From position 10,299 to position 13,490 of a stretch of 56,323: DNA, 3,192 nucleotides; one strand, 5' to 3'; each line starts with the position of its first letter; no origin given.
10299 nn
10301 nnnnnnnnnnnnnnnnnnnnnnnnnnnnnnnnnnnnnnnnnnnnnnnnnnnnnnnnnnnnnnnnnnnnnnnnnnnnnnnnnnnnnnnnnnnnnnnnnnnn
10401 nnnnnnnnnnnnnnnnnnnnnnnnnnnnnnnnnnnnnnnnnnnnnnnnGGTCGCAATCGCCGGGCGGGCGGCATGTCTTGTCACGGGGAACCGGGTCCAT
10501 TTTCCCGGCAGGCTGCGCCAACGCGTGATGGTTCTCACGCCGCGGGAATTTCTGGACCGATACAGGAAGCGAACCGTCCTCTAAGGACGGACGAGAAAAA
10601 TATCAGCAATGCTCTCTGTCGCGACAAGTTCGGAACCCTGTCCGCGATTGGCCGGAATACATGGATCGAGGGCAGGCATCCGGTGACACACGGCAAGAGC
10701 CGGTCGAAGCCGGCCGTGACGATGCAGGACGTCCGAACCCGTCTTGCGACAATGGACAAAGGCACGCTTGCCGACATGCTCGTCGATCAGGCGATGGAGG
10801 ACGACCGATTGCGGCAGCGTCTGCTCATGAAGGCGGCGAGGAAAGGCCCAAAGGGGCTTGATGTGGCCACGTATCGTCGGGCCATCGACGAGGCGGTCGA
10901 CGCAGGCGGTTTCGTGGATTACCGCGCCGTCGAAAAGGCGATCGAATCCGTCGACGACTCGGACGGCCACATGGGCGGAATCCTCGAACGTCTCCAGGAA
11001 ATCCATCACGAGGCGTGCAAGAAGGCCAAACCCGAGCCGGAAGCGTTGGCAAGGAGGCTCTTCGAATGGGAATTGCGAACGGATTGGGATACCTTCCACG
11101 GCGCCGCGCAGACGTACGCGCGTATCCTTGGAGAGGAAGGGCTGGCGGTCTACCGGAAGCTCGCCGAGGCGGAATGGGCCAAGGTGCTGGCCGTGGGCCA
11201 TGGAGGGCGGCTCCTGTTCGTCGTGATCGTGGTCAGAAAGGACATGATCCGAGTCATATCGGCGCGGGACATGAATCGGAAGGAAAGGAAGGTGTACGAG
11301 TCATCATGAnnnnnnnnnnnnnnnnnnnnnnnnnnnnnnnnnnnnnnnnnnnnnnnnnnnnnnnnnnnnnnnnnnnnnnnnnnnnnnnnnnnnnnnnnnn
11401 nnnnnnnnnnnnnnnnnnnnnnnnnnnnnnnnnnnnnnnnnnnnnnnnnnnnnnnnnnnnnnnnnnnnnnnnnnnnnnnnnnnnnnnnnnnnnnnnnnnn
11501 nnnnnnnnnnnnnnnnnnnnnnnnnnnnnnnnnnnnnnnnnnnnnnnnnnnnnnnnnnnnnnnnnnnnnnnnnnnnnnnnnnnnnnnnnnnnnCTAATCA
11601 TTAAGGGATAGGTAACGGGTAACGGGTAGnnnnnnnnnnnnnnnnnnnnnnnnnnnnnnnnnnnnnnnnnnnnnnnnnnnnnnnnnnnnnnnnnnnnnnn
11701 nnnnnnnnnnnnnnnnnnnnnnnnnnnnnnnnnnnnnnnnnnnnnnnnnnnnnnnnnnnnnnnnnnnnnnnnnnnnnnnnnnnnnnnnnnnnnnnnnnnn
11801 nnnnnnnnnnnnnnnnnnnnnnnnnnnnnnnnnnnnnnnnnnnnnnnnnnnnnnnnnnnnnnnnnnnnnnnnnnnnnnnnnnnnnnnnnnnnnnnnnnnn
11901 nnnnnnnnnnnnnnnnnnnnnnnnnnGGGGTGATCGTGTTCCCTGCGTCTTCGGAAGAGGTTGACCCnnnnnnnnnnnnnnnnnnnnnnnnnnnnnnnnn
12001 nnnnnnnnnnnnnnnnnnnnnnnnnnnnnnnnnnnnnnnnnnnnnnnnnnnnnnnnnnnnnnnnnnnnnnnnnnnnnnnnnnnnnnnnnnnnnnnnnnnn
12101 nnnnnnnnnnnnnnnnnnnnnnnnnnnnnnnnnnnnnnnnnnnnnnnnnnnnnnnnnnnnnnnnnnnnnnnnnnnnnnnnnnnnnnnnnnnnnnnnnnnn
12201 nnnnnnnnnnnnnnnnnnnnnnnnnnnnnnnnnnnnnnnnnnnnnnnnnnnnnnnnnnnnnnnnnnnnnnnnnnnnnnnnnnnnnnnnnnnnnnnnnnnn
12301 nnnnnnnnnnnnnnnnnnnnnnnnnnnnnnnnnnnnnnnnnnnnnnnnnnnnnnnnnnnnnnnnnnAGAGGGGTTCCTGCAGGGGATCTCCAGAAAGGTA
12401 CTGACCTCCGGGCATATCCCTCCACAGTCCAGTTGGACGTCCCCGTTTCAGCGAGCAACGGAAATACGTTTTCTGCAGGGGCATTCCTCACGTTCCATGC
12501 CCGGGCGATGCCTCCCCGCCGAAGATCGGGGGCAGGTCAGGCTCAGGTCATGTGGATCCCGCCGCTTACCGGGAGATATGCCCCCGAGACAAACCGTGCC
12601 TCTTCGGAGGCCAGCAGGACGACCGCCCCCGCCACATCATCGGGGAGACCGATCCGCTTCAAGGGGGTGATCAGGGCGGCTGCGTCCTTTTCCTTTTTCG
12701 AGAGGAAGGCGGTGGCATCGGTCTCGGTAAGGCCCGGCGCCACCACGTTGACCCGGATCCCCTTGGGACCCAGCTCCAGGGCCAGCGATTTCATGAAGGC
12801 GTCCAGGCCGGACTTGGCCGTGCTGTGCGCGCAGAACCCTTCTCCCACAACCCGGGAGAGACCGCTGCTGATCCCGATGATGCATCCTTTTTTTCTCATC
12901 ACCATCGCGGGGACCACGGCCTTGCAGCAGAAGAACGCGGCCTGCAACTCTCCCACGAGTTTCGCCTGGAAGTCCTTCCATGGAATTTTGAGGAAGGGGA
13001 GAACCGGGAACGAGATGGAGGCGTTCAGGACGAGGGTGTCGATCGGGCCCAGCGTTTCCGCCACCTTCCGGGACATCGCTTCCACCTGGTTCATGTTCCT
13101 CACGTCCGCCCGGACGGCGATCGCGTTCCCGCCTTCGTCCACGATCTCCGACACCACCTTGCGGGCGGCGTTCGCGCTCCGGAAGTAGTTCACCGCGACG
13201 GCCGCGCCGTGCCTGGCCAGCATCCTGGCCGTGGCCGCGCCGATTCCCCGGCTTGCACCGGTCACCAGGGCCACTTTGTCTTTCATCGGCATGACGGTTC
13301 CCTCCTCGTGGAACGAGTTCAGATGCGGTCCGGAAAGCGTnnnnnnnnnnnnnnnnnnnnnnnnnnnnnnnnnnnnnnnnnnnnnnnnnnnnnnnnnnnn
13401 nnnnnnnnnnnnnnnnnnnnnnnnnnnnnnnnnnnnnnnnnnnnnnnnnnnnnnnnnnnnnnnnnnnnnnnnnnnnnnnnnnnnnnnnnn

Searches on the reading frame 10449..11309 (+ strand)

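Call 35: search_protein_families(library=pfam, proteins=[window:10449-11309:+], max_evalue=0.00001)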
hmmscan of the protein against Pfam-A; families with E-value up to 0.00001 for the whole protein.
window:10449-11309:+ (286 aa): 2 families
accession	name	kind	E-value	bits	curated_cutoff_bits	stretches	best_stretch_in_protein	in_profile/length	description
PF04365.19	BrnT_toxin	-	3.2e-08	34.2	34.5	1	245-279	42-77/77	Ribonuclease toxin, BrnT, of type II toxin-antitoxin system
PF21810.3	DUF6880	-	2.2e-06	27.4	27.3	0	163-242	112-191/472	Family of unknown function (DUF6880)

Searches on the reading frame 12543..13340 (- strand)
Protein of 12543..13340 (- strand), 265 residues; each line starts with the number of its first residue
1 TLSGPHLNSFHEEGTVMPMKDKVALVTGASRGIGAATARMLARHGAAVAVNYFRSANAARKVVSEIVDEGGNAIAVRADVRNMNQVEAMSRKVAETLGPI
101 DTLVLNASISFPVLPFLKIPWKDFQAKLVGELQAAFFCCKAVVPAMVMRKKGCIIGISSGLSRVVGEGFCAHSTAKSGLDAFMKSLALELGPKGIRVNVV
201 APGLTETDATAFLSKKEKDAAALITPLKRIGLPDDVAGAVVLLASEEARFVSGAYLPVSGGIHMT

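Call 35: search_protein_families(library=pfam, proteins=[window:12543-13340:-], max_evalue=0.00001)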
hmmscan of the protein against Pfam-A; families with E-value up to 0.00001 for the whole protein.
window:12543-13340:- (265 aa): 4 families
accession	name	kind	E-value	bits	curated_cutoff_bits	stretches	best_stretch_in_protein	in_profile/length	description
PF13561.12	adh_short_C2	-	1.8e-56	191.8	27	1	28-263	1-236/236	Enoyl-(Acyl carrier protein) reductase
PF00106.31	adh_short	-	6e-50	169.9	26.6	1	22-217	1-194/195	short chain dehydrogenase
PF08659.16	KR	-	5.6e-10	39.9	22.6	1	24-186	3-163/180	KR domain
PF23441.1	SDR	-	6.4e-06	26.2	27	1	24-223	10-213/258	SDR-like rossmann domain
